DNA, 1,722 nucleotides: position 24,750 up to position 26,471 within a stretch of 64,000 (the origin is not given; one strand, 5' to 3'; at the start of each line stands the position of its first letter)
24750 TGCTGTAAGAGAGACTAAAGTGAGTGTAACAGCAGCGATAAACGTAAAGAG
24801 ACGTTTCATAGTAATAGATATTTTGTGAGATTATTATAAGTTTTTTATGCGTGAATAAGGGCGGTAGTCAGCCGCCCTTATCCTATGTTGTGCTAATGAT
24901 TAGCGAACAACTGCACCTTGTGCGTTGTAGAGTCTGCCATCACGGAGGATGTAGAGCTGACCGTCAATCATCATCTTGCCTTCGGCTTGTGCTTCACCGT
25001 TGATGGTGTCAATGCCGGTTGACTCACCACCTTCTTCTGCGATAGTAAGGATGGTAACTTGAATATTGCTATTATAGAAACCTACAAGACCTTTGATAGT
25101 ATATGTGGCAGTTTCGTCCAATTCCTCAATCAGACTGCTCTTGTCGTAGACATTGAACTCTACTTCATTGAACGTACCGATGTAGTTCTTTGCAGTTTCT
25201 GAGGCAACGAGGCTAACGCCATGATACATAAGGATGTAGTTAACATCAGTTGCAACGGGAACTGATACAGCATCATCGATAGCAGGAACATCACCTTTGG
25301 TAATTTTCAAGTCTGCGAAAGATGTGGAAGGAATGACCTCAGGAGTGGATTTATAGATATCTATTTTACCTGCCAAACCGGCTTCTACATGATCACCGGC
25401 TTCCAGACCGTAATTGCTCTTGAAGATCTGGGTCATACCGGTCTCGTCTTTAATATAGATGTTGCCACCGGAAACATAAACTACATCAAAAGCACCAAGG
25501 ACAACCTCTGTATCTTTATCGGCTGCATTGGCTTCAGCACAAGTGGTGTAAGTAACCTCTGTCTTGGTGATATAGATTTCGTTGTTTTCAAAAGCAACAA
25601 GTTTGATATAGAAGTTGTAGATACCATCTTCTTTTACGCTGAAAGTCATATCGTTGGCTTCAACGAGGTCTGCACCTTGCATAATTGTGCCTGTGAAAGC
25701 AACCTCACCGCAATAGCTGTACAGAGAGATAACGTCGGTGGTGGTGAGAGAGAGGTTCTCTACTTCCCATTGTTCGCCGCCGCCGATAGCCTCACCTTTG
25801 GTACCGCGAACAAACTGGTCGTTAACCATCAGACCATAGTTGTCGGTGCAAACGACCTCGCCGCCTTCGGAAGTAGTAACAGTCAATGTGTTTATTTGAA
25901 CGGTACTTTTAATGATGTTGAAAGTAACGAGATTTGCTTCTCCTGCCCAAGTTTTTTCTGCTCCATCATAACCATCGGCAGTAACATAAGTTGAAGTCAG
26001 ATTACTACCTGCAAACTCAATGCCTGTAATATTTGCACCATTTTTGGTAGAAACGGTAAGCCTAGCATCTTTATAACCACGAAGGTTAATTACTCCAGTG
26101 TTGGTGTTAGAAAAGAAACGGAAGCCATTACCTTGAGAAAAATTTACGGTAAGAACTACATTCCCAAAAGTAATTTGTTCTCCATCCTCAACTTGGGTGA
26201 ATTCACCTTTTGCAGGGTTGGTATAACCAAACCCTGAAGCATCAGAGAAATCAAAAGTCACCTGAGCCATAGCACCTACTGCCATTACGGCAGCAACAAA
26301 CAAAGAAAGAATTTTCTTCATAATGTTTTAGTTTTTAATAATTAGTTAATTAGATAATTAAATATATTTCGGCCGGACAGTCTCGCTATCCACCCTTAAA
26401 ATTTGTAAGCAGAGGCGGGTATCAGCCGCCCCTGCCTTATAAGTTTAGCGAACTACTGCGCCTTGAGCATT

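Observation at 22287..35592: Sus-independent starch operon: three secreted GH13 enzymes plus three non-catalytic multi-CBM proteins, none lipidated, all tail-tagged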

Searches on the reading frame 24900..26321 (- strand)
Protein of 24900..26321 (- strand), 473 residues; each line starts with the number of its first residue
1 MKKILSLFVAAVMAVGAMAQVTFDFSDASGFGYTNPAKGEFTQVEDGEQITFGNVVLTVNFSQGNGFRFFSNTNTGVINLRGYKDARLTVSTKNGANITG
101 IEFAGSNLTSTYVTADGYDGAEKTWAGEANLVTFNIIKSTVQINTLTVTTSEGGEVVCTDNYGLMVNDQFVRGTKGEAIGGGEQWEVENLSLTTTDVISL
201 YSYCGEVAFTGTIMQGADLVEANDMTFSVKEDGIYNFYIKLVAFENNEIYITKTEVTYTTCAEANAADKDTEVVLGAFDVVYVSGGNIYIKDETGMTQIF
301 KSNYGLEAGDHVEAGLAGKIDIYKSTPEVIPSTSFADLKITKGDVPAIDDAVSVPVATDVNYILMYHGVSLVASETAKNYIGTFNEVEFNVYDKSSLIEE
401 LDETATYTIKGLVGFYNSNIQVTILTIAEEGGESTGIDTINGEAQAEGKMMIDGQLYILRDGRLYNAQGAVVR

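Call 5: search_protein_families(library=pfam, proteins=[window:24900-26321:-], max_evalue=0.01)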
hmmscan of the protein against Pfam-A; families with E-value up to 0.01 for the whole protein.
window:24900-26321:- (473 aa): 1 family
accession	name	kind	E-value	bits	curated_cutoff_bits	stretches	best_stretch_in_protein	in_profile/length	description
PF00805.28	Pentapeptide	-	0.0093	16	20.2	0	206-223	5-22/40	Pentapeptide repeats (8 copies)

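Call 6: search_protein_families(library=ncbifam, proteins=[window:24900-26321:-], max_evalue=0.1)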
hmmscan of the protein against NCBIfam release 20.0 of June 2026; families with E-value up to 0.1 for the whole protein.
window:24900-26321:- (473 aa): 0 families

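Call 13: find_encoding_contigs(protein=window:24900-26321:-, flank=10000, max_places=6)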
Protein window:24900-26321:- (473 aa): 12 contigs read that carry it; 5 places shown.
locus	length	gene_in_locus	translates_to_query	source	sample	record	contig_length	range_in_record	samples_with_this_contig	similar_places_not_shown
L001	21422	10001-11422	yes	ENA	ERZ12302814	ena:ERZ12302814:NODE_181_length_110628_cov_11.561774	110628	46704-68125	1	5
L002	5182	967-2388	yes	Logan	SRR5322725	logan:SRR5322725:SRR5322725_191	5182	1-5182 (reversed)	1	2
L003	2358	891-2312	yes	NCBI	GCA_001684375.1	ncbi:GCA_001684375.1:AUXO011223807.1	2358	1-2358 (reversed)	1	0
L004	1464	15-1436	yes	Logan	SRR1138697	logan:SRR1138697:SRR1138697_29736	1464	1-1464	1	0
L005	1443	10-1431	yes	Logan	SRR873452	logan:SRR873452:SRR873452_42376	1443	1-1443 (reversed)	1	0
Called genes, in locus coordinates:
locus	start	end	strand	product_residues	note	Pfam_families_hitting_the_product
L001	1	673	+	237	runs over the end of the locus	PF18912:DZR_2 (weak), PF00156:Pribosyltran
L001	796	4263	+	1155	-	PF07821:Alpha-amyl_C2 (weak), PF13290:CHB_HEX_C_1, PF13287:Fn3_assoc, PF16738:CBM26 (weak), PF13287:Fn3_assoc, PF13290:CHB_HEX_C_1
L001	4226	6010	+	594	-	PF00128:Alpha-amylase (weak)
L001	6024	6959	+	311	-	-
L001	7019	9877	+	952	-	PF16738:CBM26 (weak)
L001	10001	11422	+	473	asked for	-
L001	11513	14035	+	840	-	PF00128:Alpha-amylase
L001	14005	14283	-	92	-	-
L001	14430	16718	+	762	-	PF01138:RNase_PH, PF03725:RNase_PH_C, PF03726:PNPase (weak), PF01138:RNase_PH, PF00013:KH_1, PF00575:S1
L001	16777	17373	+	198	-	-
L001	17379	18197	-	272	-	PF12836:HHH_3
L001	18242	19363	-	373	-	PF13742:tRNA_anti_2, PF02601:Exonuc_VII_L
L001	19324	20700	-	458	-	PF13567:DUF4131, PF03772:Competence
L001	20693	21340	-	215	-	PF00834:Ribul_P_3_epim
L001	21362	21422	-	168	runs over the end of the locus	PF13521:AAA_28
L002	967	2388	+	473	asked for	-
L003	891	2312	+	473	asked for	-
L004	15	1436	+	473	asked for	-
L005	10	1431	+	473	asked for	-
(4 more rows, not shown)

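Call 18: find_homologous_proteins(query=window:24900-26321:-, max_evalue=0.001)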
Query window:24900-26321:- (473 aa): 45 proteins with E <= 0.001 among 8000 candidates.
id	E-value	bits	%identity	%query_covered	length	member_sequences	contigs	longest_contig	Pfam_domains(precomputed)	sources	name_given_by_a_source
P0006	0.0e+0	1025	100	100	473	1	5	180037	-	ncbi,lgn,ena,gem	-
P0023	9.0e-230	781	79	100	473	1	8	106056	-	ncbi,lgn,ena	-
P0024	1.9e-135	471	38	91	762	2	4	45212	-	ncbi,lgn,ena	-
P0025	5.3e-66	242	55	43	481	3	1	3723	-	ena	-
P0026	2.0e-39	154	49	30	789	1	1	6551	-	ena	-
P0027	2.4e-39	154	57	33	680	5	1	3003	-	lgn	-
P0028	2.5e-38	151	52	30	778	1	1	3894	PF13742.13,PF01336.32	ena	-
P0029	1.8e-37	148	53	34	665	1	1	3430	-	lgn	-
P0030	1.4e-36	145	51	33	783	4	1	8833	-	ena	-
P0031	1.7e-35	141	46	34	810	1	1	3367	-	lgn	-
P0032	2.0e-35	141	43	43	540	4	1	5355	-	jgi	-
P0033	7.1e-35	139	48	34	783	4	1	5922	-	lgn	-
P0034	1.7e-34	138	51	33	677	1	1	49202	-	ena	-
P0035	1.7e-34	138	54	30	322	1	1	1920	-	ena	-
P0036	3.8e-34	137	49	33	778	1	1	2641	-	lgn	-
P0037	5.1e-34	136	48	33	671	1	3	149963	-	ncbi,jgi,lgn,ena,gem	jgi:hypothetical protein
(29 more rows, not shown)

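Call 33: find_encoding_contigs(protein=P0024, flank=10000, max_places=2)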
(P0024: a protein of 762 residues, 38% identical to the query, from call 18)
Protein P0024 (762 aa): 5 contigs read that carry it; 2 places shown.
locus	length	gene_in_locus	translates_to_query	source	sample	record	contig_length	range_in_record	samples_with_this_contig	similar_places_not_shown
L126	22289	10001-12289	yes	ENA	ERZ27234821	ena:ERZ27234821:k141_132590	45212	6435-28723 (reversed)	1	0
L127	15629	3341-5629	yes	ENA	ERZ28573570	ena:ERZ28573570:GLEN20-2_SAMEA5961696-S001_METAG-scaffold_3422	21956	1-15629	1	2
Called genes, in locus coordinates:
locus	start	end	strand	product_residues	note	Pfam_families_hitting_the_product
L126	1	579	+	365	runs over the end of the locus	-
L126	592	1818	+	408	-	-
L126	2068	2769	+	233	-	PF01980:TrmO_N, PF18389:TrmO_C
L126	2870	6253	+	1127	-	PF00128:Alpha-amylase, PF13287:Fn3_assoc, PF13290:CHB_HEX_C_1, PF16738:CBM26 (weak)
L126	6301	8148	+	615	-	PF07495:Y_Y_Y (faint)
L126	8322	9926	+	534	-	PF09820:AAA-ATPase_like, PF08011:PDDEXK_9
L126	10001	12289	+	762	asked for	-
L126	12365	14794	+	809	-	PF00128:Alpha-amylase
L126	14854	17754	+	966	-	PF00675:Peptidase_M16, PF05193:Peptidase_M16_C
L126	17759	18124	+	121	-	PF04342:DMT_6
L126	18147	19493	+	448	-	PF16980:CitMHS_2, PF03600:CitMHS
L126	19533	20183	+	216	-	PF09335:VTT_dom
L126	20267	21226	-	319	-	-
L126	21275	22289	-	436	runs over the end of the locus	-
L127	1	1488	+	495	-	?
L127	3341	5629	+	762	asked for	-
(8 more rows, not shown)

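Call 34: find_encoding_contigs(protein=P0037, flank=10000, max_places=2)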
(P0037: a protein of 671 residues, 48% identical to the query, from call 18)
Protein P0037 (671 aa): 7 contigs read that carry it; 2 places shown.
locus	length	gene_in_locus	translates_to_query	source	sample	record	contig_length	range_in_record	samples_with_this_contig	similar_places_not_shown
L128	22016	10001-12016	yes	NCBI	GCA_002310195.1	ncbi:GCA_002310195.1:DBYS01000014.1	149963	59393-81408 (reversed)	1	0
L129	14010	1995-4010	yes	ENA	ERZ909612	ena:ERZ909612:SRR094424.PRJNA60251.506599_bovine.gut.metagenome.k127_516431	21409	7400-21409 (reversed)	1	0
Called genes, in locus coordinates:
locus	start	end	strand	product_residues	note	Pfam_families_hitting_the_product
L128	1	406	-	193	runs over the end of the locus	PF02472:ExbD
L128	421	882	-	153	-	-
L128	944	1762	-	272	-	-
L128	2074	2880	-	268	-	PF01026:TatD_DNase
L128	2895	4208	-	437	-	PF07745:Glyco_hydro_53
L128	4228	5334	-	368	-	PF02547:Queuosine_synth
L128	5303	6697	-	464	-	PF22020:RlmL_1st, PF02926:THUMP, PF01170:UPF0020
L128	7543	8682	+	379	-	PF02463:SMC_N, PF13175:AAA_15, PF13476:AAA_23, PF13304:AAA_21 (faint)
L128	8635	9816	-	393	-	PF00072:Response_reg, PF00158:Sigma54_activat, PF14532:Sigma54_activ_2, PF07728:AAA_5 (weak), PF00004:AAA (weak), PF25601:AAA_lid_14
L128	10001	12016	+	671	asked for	-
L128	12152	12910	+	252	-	PF00578:AhpC-TSA, PF08534:Redoxin, PF00085:Thioredoxin, PF13098:Thioredoxin_2 (weak), PF13905:Thioredoxin_8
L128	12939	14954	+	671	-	PF02824:TGS (faint), PF07973:tRNA_SAD, PF00587:tRNA-synt_2b, PF03129:HGTP_anticodon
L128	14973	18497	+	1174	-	PF16138:DUF4846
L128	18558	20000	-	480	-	PF01406:tRNA-synt_1e, PF09334:tRNA-synt_1g (weak), PF09190:DALR_2, PF23493:CysS_C (faint)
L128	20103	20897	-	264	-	PF01182:Glucosamine_iso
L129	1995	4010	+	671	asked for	-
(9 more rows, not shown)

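Call 39: predict_structure(alignment_id=A2)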
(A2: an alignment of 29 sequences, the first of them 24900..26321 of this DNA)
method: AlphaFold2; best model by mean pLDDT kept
length: 473 residues; sequences in the alignment: 29
mean_pLDDT: 82.7   pTM: 0.46
mean pLDDT of the five models: 82.7, 78.3, 77.5, 77.2, 75.3
residues with pLDDT >= 90: 211; 70-90: 185; 50-70: 41; < 50: 36
segments of 3 or more residues with pLDDT < 50: 1-3, 5-16, 154-159, 432-445
pLDDT, mean of each block of 10 residues (from residue 1): 44 52 93 94 88 83 87 96 93 79 97 92 89 90 96 52 76 68 73 80 63 80 81 79 66 76 96 94 92 95 92 90 93 89 90 95 96 87 96 87 91 91 91 39 54 82 80 75
secondary structure, 60 per line:
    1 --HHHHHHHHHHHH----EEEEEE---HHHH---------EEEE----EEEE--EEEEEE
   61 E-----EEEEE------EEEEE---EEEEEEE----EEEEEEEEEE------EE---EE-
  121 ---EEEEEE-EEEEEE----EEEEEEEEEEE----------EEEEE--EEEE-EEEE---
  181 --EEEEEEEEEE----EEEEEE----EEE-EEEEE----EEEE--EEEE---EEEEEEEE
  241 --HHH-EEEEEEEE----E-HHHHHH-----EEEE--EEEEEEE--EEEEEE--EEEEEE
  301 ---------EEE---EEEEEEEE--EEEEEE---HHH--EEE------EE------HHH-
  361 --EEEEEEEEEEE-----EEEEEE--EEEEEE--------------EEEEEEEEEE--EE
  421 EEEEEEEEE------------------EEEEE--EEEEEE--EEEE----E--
elements in order: H3-14 E19-24 H28-31 E41-44 E49-52 E55-61 E67-71 E78-82 E86-92 E97-106 E124-129 E131-136 E141-151 E162-166 E169-172 E174-177 E183-192 E197-202 E207-209 E211-215 E220-223 E226-229 E233-240 E247-254 H261-266 E272-275 E278-284 E287-292 E295-300 E310-312 E316-323 E326-331 E340-342 E363-373 E379-384 E387-392 E407-416 E419-429 E448-452 E455-460 E463-466

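Call 44: fold_search(model_id=the predicted structure, library=pdb)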
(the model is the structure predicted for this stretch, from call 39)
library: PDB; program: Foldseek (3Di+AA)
matches with E <= 10: 897; with E <= 0.001: 3
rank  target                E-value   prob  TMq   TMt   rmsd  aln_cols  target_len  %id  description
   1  5z7d_A                4.3e-06  1.00  0.18  0.21  17.6       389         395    9  p204HINab-dsDNA complex structure (released 2019-01-30)
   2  5z7d_C                2.2e-05  1.00  0.17  0.20  18.4       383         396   10  p204HINab-dsDNA complex structure (released 2019-01-30)
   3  7yny_C                8.0e-04  0.96  0.18  0.24  14.8       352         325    9  Crystal structure of baculovirus LEF-3 from Helicoverpa armigera nucleopolyhedrovirus (released 2023-01-25)
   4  5yzp                  1.5e-03  1.00  0.16  0.35  13.0       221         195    9  Crystal structure of p204 HINa domain (released 2018-12-19)
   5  9mlp_B                1.5e-03  0.25  0.12  0.10  26.8       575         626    7  Crystal structure of VgrS from Salmonella Typhimurium (released 2026-01-28)
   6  4jbm_A                2.2e-03  1.00  0.17  0.36  12.6       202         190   14  Structure of murine DNA binding protein bound with ds DNA (released 2013-06-26)
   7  7ypo_A                2.5e-03  0.82  0.17  0.22  15.8       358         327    9  Cryo-EM structure of baculovirus LEF-3 in complex with ssDNA (released 2023-01-25)
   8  8idx_A                2.7e-03  1.00  0.16  0.36  12.8       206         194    9  Structure of p205 HIN (released 2024-02-14)
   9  2oq0_C                2.8e-03  0.99  0.16  0.35  12.8       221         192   10  Crystal Structure of the First HIN-200 Domain of Interferon-Inducible Protein 16 (released 2007-02-27)
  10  4jbm_B                3.2e-03  0.99  0.16  0.35  12.4       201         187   11  Structure of murine DNA binding protein bound with ds DNA (released 2013-06-26)
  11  3go5                  3.8e-03  0.80  0.11  0.17  16.7       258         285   10  Crystal structure of a multidomain protein with nucleic acid binding domains (sp_0946) from streptococcus pneumoniae tig (released 2009-04-07)
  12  8x70_C                5.6e-03  0.98  0.18  0.33   8.6       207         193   10  The Crystal Structure of IFI16 from Biortus. (released 2023-12-27)
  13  4fch_A                6.5e-03  0.99  0.18  0.36  14.1       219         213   16  Crystal Structure SusE from Bacteroides thetaiotaomicron with maltoheptaose (released 2012-08-29)
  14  6lbr_A                6.8e-03  0.90  0.13  0.12  18.6       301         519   10  Crystal structure of yeast Cdc13 and ssDNA (released 2020-07-15)
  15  4ci1_A                7.2e-03  0.08  0.08  0.05  21.4       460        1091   12  Structure of the DDB1-CRBN E3 ubiquitin ligase bound to thalidomide (released 2014-07-16)
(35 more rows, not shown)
